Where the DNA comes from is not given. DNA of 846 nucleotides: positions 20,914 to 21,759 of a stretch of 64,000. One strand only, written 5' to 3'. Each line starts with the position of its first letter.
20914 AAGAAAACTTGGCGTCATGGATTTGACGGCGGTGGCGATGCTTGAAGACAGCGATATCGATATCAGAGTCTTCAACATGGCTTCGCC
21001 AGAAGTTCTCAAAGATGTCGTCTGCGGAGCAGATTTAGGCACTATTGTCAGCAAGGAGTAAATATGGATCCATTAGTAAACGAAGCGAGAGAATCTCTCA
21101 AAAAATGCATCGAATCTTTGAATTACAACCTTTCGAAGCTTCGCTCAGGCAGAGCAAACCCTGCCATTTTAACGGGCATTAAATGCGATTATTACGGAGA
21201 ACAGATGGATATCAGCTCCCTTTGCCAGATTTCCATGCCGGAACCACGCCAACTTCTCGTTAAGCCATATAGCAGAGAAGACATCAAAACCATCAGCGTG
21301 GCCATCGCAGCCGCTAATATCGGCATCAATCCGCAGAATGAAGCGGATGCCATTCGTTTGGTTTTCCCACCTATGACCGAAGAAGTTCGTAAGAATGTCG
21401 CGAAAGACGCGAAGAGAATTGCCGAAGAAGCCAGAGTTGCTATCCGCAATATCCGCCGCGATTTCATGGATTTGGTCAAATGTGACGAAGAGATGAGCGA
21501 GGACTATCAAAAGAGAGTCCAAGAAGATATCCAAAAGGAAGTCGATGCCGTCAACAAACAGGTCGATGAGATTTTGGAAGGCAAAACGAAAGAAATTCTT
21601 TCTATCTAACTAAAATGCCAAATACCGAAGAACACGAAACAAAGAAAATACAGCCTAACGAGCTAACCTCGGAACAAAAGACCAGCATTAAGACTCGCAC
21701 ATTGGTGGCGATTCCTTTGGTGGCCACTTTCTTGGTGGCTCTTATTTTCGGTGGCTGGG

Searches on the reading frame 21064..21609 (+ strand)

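Call 10: search_protein_families(library=pfam, proteins=[window:21064-21609:+])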
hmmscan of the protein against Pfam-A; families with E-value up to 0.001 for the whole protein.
window:21064-21609:+ (181 aa): 2 families
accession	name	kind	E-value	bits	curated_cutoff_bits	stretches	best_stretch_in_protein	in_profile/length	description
PF01765.24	RRF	-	2.8e-54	183.8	29.7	1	21-179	3-164/164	Ribosome recycling factor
PF01442.23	Apolipoprotein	-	0.00057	20.1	90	0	92-172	66-146/190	Apolipoprotein A1/A4/E domain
